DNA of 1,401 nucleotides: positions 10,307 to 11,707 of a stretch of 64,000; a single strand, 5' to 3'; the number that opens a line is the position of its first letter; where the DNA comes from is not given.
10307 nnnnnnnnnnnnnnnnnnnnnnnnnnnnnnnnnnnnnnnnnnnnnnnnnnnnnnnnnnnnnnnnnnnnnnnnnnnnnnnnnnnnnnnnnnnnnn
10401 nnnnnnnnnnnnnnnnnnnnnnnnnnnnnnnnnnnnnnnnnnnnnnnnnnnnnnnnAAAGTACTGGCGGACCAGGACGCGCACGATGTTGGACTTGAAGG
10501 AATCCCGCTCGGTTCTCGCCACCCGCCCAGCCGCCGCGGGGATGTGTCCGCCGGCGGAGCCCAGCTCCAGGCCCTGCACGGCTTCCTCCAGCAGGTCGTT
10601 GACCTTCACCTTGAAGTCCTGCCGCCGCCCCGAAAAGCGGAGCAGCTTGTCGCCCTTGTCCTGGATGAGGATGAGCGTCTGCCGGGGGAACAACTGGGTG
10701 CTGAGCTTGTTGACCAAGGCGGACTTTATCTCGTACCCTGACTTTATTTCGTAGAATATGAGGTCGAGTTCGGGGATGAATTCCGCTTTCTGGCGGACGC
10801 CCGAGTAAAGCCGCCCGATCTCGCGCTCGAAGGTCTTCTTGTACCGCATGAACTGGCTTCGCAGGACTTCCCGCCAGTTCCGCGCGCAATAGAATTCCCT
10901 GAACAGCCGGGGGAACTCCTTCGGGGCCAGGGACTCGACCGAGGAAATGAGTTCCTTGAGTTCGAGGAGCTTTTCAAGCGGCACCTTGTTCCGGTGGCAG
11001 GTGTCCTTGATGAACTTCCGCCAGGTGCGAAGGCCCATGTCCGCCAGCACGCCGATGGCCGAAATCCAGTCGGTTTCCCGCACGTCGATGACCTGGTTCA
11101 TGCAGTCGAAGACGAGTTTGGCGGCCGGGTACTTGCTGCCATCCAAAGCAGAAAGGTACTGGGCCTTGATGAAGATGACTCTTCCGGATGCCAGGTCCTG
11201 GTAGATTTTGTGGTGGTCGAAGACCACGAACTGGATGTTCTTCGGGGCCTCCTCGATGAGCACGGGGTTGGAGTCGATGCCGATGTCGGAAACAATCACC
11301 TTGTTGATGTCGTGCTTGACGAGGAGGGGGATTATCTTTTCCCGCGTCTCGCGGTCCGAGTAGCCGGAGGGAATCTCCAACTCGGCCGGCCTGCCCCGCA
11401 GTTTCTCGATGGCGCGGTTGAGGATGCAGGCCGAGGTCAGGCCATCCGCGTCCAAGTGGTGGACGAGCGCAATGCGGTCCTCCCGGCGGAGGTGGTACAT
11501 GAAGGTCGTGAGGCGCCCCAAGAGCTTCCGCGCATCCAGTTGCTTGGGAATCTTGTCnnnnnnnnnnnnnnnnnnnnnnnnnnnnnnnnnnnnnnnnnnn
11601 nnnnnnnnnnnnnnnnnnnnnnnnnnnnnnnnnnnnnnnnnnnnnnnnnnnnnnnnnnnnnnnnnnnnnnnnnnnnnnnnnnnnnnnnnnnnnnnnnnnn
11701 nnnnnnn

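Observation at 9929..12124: GNAT - DHH/DHHA1 - GNAT tri-domain fusion protein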

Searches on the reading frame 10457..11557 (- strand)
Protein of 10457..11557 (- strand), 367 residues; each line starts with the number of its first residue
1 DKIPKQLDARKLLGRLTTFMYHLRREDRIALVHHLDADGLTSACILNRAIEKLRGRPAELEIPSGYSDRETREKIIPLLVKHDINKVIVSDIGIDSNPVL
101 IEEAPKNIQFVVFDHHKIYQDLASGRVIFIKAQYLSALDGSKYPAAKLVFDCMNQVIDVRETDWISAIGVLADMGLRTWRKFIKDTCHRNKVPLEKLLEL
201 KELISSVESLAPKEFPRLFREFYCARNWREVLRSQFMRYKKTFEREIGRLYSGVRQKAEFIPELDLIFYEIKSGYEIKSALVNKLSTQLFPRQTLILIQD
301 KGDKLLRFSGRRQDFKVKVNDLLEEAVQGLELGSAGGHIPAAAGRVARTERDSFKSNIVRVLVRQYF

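Call 13: find_homologous_proteins(query=window:10457-11557:-, max_evalue=0.001)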
Query window:10457-11557:- (367 aa): 101 proteins with E <= 0.001 among 6196 candidates.
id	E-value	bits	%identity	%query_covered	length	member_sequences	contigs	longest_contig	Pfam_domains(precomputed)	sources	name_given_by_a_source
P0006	6.2e-96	340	44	96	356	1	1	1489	PF01368.28,PF02272.25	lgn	-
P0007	1.4e-95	339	45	98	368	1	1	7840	PF01368.28,PF02272.25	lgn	-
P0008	2.7e-94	334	44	96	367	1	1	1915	PF01368.28,PF02272.25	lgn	-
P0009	1.2e-93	332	43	96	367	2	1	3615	PF01368.28,PF02272.25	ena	-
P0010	1.9e-92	328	42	96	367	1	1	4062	PF01368.28,PF02272.25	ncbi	-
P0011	1.1e-91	326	43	98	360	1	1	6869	PF01368.28,PF02272.25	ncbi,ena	-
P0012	1.6e-91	325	41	97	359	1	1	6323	PF01368.28,PF02272.25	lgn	-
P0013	1.9e-91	325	42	97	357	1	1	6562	PF01368.28,PF02272.25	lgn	-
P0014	1.1e-90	322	45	96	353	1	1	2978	PF01368.28,PF02272.25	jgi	-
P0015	1.5e-90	322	45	96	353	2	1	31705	PF01368.28,PF02272.25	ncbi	-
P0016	1.2e-88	316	45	95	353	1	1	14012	PF01368.28,PF02272.25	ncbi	ncbi:MAG: DHHA1 domain-containing protein [Candidatus Diapherotrites archaeon]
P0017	2.4e-87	312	43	98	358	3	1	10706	PF01368.28,PF02272.25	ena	-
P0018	4.0e-87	311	43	97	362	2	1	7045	PF01368.28,PF02272.25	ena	-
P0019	9.3e-87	310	43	95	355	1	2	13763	PF01368.28,PF02272.25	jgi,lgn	-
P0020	3.4e-86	308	43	95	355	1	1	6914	PF01368.28,PF02272.25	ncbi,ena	-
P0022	3.0e-85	305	42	96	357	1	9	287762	PF01368.28,PF02272.25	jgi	-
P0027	8.9e-83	297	42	96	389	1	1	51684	PF01368.28,PF02272.25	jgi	jgi:oligoribonuclease NrnB/cAMP/cGMP phosphodiesterase (DHH superfamily)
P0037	3.1e-81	291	40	96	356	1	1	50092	PF01368.28,PF02272.25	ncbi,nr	ncbi:MAG: DHH family phosphoesterase [Candidatus Diapherotrites archaeon]|nr:DHH family phosphoester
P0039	1.5e-80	289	41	97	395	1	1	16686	PF01368.28,PF02272.25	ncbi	-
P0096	3.1e-43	166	29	97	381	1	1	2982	PF01368.28,PF02272.25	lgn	-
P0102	6.2e-30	123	30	92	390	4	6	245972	PF01368.28,PF02272.25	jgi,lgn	-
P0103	2.0e-26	111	28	90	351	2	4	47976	PF01368.28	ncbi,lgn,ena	-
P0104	3.5e-26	110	26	93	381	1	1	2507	PF01368.28,PF02272.25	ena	-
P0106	1.1e-22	99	27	83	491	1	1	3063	PF01368.28,PF04019.18,PF02272.25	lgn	-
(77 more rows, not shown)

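Call 16: find_encoding_contigs(protein=P0015, flank=5000, max_places=2)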
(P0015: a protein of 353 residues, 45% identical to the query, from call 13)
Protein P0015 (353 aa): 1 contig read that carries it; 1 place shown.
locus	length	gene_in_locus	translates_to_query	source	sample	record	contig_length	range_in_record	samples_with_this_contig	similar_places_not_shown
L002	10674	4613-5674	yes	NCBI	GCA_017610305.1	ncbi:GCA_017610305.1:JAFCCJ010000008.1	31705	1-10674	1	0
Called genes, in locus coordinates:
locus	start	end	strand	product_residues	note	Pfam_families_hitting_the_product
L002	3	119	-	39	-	?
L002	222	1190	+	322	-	PF02129:Peptidase_S15, PF05448:AXE1, PF01738:DLH, PF20434:BD-FAE, PF00326:Peptidase_S9, PF08840:BAAT_C (weak)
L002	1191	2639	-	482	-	PF19290:PmbA_TldD_2nd (faint), PF01523:PmbA_TldD_1st (weak), PF19289:PmbA_TldD_3rd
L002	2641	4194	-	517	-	PF19290:PmbA_TldD_2nd (faint), PF19289:PmbA_TldD_3rd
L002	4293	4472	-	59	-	-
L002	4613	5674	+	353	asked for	PF01368:DHH (weak), PF02272:DHHA1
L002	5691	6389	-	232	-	PF00005:ABC_tran, PF13401:AAA_22 (faint), PF13304:AAA_21 (weak), PF02463:SMC_N (weak)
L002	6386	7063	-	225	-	PF00528:BPD_transp_1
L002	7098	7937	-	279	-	PF00497:SBP_bac_3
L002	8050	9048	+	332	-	PF01047:MarR (faint), PF01978:TrmB (faint), PF12802:MarR_2 (faint), PF13404:HTH_AsnC-type, PF13412:HTH_24, PF22451:NirdL-like_HTH (faint), PF13404:HTH_AsnC-type, PF13412:HTH_24, +1 more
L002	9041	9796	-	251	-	PF01965:DJ-1_PfpI (faint), PF13507:GATase_5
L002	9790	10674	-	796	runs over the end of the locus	PF18072:FGAR-AT_linker, PF00586:AIRS, PF02769:AIRS_C, PF00586:AIRS, PF02769:AIRS_C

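Call 17: find_encoding_contigs(protein=P0022, flank=5000, max_places=2)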
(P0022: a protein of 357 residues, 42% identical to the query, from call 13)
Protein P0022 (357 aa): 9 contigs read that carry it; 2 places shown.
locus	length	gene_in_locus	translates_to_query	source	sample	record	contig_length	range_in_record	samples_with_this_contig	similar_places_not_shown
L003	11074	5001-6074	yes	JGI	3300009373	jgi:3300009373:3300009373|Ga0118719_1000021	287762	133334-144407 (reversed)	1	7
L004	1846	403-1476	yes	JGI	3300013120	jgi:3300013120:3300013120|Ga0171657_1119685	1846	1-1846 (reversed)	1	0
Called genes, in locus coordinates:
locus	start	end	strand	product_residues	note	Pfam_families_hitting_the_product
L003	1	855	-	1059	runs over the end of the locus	PF00801:PKD, PF18911:PKD_4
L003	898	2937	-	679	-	PF00092:VWA (faint), PF18911:PKD_4, PF00801:PKD (weak)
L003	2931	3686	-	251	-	-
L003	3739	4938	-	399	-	-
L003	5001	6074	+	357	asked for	PF01368:DHH (weak), PF02272:DHHA1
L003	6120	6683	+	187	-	PF06559:DCD_N, PF22569:DCD_C, PF22769:DCD, PF00692:dUTPase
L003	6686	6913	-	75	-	PF06467:zf-FCS (faint)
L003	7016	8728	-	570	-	PF06101:Vps62 (weak)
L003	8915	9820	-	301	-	PF02775:TPP_enzyme_C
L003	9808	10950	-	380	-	PF01855:POR_N, PF17147:PFOR_II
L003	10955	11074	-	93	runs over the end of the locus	PF13484:Fer4_16 (faint), PF00037:Fer4 (weak), PF13237:Fer4_10, PF14697:Fer4_21, PF12838:Fer4_7, PF13187:Fer4_9 (weak), PF00037:Fer4, PF12837:Fer4_6 (weak), +3 more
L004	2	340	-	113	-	?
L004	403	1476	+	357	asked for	PF01368:DHH (weak), PF02272:DHHA1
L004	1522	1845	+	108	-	?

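Call 18: find_encoding_contigs(protein=P0037, flank=5000, max_places=2)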
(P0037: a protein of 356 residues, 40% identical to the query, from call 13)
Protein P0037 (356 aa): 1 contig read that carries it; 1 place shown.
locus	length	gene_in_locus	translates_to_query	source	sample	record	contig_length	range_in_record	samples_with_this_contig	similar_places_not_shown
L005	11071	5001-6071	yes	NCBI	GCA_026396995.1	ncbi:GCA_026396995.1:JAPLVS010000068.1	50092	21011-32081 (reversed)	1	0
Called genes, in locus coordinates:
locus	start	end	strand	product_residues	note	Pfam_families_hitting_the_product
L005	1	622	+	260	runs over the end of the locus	-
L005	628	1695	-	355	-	PF01321:Creatinase_N, PF00557:Peptidase_M24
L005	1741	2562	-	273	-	PF02073:Peptidase_M29 (faint)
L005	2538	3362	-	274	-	-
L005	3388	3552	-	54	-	-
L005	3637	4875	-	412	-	-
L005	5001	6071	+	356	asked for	PF01368:DHH, PF02272:DHHA1 (weak)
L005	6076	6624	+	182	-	PF06559:DCD_N, PF22569:DCD_C, PF22769:DCD, PF00692:dUTPase (weak)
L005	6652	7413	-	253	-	-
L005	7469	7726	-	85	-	PF24273:TRASH_HVO_1752_C (weak)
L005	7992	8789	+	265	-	PF13489:Methyltransf_23 (weak), PF13649:Methyltransf_25 (faint)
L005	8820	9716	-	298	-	PF02775:TPP_enzyme_C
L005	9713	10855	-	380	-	PF01855:POR_N, PF17147:PFOR_II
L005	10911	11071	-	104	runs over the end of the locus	PF03091:CutA1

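Call 29: find_related_loci(query=A3, collection=genome_contigs, flank=6000)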
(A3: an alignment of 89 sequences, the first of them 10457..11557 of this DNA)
Query A3 (367 aa) in genome_contigs; peptide patterns used: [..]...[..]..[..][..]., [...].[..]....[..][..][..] (x = any residue, [..] = any of these).
599 stretches matched a pattern (row limit reached: there are more); 176 encode a relative of the query (tblastn E <= 1e-3); the best 80 are kept; 80 distinct loci.
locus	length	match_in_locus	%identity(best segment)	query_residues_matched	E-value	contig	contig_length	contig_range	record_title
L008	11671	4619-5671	45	10-362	1e-96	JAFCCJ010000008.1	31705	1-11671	MAG: Candidatus Iainarchaeum archaeon isolate AB_3033_Bin_152 AB_3033_Bin_152_scaffold_1719, whole genome shotgun sequen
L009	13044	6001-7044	45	10-359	1e-94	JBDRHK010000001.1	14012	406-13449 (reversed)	MAG: Candidatus Iainarchaeum archaeon isolate MEGAHIT-group-1.513 k141_2015, whole genome shotgun sequence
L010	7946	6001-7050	43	11-365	6e-93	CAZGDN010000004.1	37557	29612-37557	MAG TPA_asm: uncultured archaeon isolate SRP141559_co1_70 genome assembly, contig: NODE_367_length_37557_cov_19.755186,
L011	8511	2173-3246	41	7-365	3e-93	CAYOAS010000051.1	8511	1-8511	MAG TPA_asm: uncultured archaeon isolate binchicken_co376_240 genome assembly, contig: NODE_10369_length_8511_cov_4.9554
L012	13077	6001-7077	42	1-361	5e-91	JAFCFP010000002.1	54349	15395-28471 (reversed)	MAG: Candidatus Iainarchaeum archaeon isolate Meg22_1618_Bin_64 Meg22_1618_Bin_64_scaffold_507, whole genome shotgun seq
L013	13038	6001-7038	41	15-365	1e-87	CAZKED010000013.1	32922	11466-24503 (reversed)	MAG TPA_asm: uncultured archaeon isolate binchicken_co334_40 genome assembly, contig: NODE_2171_length_32922_cov_6.79855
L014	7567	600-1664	42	12-366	4e-87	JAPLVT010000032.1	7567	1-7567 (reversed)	MAG: Candidatus Iainarchaeum archaeon isolate LacPavin_0920_SED5_MAG_51_8 LacPavin_0920_SED5_scaffold_1934786, whole gen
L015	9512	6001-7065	40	12-366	2e-87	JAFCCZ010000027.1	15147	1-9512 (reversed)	MAG: Candidatus Iainarchaeum archaeon isolate Meg19_1012_Bin_199 Meg19_1012_Bin_199_scaffold_21790, whole genome shotgun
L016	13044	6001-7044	40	12-364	1e-86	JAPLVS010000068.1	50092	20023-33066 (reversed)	MAG: Candidatus Iainarchaeum archaeon isolate LacPavin_0920_SED3_MAG_48_10 LacPavin_0920_SED3_scaffold_1233403, whole ge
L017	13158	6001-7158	41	7-362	1e-86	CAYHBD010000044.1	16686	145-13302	MAG TPA_asm: uncultured archaeon isolate ERP119294_co2_134 genome assembly, contig: k141_2413579, whole genome shotgun s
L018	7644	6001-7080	41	7-366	1e-85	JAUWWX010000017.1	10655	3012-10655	MAG: archaeon isolate CSMAG_2669 CSMAG_2669_k127_1630478_length_10655_cov_22.0000, whole genome shotgun sequence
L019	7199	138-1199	39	8-362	5e-85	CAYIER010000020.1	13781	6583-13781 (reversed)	MAG TPA_asm: uncultured archaeon isolate ERP119705_co19_171 genome assembly, contig: NODE_4156_length_13781_cov_7.367769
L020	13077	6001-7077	38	7-365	3e-84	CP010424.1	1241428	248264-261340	MAG: archaeon GW2011_AR10 chromosome, complete genome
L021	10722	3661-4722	39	10-362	2e-84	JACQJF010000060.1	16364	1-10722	MAG: Candidatus Iainarchaeum archaeon isolate NC_groundwater_1144_Ag_S-0.1um_46_58 S_p1_S3_coassembly_k141_2103496, whol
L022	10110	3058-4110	40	7-362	7e-82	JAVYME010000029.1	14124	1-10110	MAG: Candidatus Iainarchaeum archaeon isolate DPZ-2_202101_bins_90 DPZ-2_202101_bins_90_scaffold_29, whole genome shotgu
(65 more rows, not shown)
